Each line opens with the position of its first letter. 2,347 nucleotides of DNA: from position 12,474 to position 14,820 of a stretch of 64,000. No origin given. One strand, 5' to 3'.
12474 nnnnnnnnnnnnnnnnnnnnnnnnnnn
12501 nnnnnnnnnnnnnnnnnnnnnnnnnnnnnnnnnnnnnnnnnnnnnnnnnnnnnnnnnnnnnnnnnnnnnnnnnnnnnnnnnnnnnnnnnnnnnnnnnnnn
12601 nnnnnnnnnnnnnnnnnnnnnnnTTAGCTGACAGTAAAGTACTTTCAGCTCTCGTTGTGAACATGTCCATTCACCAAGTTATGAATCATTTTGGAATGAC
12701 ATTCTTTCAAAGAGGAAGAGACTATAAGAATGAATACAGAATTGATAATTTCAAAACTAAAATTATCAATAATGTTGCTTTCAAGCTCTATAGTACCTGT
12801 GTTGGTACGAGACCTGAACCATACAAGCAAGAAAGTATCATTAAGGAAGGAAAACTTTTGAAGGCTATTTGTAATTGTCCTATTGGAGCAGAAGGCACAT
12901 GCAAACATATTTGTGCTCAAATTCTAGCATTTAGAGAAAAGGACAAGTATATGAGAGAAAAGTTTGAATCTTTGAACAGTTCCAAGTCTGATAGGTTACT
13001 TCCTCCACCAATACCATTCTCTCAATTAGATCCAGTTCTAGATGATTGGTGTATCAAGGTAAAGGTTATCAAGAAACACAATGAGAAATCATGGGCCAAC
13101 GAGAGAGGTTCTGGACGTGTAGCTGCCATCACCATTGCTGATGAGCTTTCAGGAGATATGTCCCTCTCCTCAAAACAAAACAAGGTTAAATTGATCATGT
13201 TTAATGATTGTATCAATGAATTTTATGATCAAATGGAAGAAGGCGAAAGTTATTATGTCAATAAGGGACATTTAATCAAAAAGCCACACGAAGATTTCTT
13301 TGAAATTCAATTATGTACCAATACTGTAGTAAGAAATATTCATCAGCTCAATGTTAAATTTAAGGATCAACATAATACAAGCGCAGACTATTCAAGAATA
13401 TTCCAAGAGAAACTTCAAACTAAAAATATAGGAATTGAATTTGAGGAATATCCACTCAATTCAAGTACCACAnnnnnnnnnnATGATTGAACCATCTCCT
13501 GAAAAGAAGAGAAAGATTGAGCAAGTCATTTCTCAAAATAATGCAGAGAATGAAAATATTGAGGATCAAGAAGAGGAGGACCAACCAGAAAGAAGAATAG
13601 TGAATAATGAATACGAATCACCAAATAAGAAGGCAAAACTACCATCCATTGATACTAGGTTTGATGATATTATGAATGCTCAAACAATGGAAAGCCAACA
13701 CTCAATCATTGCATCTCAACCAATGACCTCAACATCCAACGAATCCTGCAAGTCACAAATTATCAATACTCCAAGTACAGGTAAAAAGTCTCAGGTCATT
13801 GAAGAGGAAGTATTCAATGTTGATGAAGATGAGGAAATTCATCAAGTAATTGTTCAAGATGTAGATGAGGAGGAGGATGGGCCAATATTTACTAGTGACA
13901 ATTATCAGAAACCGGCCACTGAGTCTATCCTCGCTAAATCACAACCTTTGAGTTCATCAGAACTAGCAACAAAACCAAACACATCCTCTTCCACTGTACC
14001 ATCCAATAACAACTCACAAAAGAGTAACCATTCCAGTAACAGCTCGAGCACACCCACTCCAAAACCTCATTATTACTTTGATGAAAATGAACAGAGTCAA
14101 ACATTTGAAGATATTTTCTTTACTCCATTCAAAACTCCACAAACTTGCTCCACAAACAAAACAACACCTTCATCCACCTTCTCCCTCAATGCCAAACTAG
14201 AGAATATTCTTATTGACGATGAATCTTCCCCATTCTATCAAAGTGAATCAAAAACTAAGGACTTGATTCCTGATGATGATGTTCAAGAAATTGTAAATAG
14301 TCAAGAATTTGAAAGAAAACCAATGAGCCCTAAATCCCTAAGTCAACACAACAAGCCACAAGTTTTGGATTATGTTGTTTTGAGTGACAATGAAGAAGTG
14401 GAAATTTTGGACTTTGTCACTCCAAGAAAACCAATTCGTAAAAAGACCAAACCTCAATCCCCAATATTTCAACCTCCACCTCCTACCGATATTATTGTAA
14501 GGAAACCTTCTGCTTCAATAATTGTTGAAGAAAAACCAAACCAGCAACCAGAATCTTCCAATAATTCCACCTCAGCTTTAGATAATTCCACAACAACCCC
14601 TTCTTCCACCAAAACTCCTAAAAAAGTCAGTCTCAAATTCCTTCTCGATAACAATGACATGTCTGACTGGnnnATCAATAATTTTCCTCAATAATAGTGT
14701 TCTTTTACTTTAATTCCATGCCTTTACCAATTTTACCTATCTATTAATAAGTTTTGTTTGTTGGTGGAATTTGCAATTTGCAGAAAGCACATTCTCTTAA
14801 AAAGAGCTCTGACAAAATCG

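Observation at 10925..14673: P-loop kinase - SWIM zinc finger - RPA70-like OB-fold protein, possibly with a frame-shifted acidic tail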

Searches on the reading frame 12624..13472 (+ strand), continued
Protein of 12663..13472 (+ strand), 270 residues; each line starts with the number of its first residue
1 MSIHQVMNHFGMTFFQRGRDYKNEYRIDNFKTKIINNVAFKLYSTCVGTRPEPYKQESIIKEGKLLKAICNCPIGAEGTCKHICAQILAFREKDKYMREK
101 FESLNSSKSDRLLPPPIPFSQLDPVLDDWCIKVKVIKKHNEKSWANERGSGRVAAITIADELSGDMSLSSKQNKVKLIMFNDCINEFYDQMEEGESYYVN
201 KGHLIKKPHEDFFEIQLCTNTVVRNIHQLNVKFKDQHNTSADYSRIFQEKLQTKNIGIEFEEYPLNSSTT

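Call 67: list_cluster_members(proteins=[P0105, P0018, P0027, P0041, P0113, P0129, P0016, P0017, P0011, P0012])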
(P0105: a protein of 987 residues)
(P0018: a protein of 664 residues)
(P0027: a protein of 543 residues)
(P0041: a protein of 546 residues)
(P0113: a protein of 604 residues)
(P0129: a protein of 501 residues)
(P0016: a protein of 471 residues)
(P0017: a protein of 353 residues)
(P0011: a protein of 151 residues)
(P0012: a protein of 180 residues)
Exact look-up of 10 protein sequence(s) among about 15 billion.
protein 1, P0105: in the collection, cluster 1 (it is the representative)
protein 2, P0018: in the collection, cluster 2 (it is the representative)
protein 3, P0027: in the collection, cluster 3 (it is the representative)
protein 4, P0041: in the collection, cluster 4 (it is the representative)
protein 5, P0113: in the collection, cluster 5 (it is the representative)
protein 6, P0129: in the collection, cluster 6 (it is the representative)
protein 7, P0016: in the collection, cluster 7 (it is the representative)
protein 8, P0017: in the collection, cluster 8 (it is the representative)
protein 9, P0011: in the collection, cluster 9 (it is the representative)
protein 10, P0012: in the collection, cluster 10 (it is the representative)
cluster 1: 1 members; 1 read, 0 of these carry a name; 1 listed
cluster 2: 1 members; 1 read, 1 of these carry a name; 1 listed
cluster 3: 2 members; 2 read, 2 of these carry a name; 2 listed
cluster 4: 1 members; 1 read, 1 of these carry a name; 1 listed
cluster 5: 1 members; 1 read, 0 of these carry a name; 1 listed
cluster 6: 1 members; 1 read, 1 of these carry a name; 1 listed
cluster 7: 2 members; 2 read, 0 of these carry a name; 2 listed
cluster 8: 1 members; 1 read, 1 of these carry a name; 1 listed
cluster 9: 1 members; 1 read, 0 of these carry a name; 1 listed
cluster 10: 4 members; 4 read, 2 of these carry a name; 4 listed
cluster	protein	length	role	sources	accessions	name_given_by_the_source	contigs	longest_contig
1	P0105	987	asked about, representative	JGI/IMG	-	-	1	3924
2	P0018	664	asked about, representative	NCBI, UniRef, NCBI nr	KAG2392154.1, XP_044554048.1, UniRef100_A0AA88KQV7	hypothetical protein C9374_012406 [Naegleria lovaniensis] | HMG box domain-containing protein n=1 Tax=Naegleria lovaniensis TaxID=51637 ... | uncharacterized protein C9374_012406 [Naegleria lovaniensis]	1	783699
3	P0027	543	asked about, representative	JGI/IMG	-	hypothetical protein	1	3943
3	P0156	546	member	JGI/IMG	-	hypothetical protein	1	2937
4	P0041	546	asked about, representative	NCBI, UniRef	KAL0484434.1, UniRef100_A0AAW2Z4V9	hypothetical protein AKO1_005188 [Acrasis kona] | SWIM-type domain-containing protein n=1 Tax=Acrasis kona TaxID=1008807 ...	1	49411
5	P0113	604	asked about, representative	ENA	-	-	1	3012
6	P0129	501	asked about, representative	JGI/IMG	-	hypothetical protein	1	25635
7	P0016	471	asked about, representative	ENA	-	-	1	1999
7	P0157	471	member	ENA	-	-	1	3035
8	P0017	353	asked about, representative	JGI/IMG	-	hypothetical protein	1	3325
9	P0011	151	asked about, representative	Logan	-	-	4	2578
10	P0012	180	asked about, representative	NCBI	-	-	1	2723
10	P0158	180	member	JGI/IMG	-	uncharacterized Zn finger protein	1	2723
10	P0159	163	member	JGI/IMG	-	uncharacterized Zn finger protein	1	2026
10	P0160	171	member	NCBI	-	-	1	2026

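Call 77: search_protein_families(library=pfam, max_evalue=0.001, proteins=[P0033, P0047, P0029, P0057, P0019, P0024, P0025])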
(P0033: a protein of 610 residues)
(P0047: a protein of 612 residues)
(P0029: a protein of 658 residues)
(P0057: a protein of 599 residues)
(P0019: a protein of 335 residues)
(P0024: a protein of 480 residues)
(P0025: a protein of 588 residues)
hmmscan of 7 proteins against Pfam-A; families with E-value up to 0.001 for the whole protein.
P0033 (610 aa): 5 families
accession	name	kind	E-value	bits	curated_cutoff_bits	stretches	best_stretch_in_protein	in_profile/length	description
PF08646.16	Rep_fac-A_C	-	5.7e-29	101.2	28.5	1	447-587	1-137/146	Replication factor-A C terminal domain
PF16900.11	REPA_OB_2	-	5.5e-27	94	27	1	294-384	1-90/98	Replication protein A OB domain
PF04057.18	Rep-A_N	-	5.5e-13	49.2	26.7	1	8-106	1-100/101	Replication factor-A protein 1, N-terminal domain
PF01336.31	tRNA_anti-codon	-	3.4e-09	37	27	1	187-266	3-66/75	OB-fold nucleic acid binding domain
PF02721.21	DUF223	-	1.1e-05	26.1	24.6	1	171-272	1-98/104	Domain of unknown function DUF223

P0047 (612 aa): 5 families
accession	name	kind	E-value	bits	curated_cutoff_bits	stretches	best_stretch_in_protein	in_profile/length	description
PF08646.16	Rep_fac-A_C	-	2.4e-45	154.4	28.5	1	455-604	1-146/146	Replication factor-A C terminal domain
PF16900.11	REPA_OB_2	-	1.4e-29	102.3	27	1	290-390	1-98/98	Replication protein A OB domain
PF04057.18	Rep-A_N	-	1.3e-23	83.4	26.7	1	6-107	1-100/101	Replication factor-A protein 1, N-terminal domain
PF01336.31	tRNA_anti-codon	-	1.1e-13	51.4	27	1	182-266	2-70/75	OB-fold nucleic acid binding domain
PF02721.21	DUF223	-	5.9e-05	23.8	24.6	1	168-272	2-102/104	Domain of unknown function DUF223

P0029 (658 aa): 6 families
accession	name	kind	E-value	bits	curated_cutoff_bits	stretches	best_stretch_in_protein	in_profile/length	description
PF08646.16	Rep_fac-A_C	-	5.9e-26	91.4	28.5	1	506-647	1-143/146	Replication factor-A C terminal domain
PF16900.11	REPA_OB_2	-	6.2e-24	84.2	27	1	357-444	9-97/98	Replication protein A OB domain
PF01336.31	tRNA_anti-codon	-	3e-09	37.1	27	1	247-324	1-67/75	OB-fold nucleic acid binding domain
PF04057.18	Rep-A_N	-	1.9e-06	28.3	26.7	1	17-113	4-100/101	Replication factor-A protein 1, N-terminal domain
PF02765.23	POT1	-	0.00016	21.9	29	0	348-436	1-92/140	Telomeric single stranded DNA binding POT1/CDC13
PF02721.21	DUF223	-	0.00026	21.7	24.6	0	236-326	4-95/104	Domain of unknown function DUF223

P0057 (599 aa): 4 families
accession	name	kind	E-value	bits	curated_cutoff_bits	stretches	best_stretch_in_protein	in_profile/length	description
PF08646.16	Rep_fac-A_C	-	1.4e-51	174.6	28.5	1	447-590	2-146/146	Replication factor-A C terminal domain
PF16900.11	REPA_OB_2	-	2.6e-32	111.1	27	1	288-385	1-98/98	Replication protein A OB domain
PF01336.31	tRNA_anti-codon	-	5.7e-14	52.3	27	1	180-262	2-69/75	OB-fold nucleic acid binding domain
PF02721.21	DUF223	-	1.8e-06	28.7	24.6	1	169-269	5-102/104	Domain of unknown function DUF223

P0019 (335 aa): 3 families
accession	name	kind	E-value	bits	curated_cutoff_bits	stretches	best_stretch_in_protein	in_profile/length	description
PF16900.11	REPA_OB_2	-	3.8e-12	46.4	27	1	266-317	1-52/98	Replication protein A OB domain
PF04057.18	Rep-A_N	-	5.8e-07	29.9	26.7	1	8-66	40-99/101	Replication factor-A protein 1, N-terminal domain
PF01336.31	tRNA_anti-codon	-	1.2e-06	28.8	27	1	190-242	26-70/75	OB-fold nucleic acid binding domain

P0024 (480 aa): 4 families
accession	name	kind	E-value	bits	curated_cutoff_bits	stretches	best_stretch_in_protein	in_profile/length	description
PF08646.16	Rep_fac-A_C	-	8.6e-39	133.1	28.5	1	321-471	1-146/146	Replication factor-A C terminal domain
PF16900.11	REPA_OB_2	-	2.1e-33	114.6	27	1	162-262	1-98/98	Replication protein A OB domain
PF01336.31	tRNA_anti-codon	-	4e-15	55.9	27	1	52-135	1-67/75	OB-fold nucleic acid binding domain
PF02721.21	DUF223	-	0.00077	20.2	24.6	0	42-139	5-97/104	Domain of unknown function DUF223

P0025 (588 aa): 1 family
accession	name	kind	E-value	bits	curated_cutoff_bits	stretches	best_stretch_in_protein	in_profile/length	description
PF04434.22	SWIM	-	1.3e-06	28.2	19.6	1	61-90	5-36/38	SWIM zinc finger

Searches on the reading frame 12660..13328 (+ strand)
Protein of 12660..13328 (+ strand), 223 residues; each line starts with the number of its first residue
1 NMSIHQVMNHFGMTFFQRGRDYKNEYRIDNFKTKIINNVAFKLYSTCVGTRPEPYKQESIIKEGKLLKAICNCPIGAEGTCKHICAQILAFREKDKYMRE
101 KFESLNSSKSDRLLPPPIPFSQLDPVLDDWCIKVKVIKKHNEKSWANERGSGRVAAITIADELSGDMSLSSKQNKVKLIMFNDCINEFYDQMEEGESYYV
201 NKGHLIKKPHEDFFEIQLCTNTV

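Call 48: find_homologous_proteins(query=A8, max_evalue=0.001)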
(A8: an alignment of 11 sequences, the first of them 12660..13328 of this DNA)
Query A8 (11 sequences) (223 aa, profile of the alignment): 2 proteins with E <= 0.001 among 1697 candidates.
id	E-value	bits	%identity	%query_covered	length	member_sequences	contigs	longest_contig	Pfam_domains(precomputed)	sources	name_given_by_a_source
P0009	2.4e-29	121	85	33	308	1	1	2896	-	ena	-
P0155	5.1e-9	55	33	41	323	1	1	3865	PF04434.23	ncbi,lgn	ncbi:MAG: SWIM zinc finger family protein [Bacteroidota bacterium]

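Call 77: search_protein_families(library=pfam, max_evalue=0.001, proteins=[P0155])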
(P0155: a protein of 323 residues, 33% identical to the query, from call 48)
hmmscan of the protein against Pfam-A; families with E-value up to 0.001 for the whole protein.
P0155 (323 aa): 1 family
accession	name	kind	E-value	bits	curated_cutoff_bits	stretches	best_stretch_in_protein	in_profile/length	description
PF04434.22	SWIM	-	1.2e-06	28.4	19.6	1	59-88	3-36/38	SWIM zinc finger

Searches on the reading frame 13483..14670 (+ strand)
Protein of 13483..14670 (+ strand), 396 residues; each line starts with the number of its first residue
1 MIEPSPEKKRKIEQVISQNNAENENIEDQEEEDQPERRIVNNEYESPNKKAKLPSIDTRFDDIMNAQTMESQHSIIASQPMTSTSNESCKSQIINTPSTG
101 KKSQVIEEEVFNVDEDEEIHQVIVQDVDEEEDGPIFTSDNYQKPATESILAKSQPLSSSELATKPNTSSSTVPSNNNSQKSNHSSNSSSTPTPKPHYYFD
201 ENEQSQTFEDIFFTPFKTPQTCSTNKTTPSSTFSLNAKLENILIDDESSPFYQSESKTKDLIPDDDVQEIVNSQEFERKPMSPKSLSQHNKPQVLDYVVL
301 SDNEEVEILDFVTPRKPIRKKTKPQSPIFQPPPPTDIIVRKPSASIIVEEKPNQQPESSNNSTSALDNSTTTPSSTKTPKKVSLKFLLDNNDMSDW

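Call 5: search_protein_families(library=pfam, max_evalue=1, proteins=[window:13483-14670:+])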
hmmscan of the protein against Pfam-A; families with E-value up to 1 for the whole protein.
seq(396 aa): 2 families
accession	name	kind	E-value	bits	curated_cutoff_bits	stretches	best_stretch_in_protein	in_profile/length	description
PF03727.22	Hexokinase_2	-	0.056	13.2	24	1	24-73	19-70/242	Hexokinase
PF16457.11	PH_12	-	0.12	13.3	27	1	216-316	15-116/131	Pleckstrin homology domain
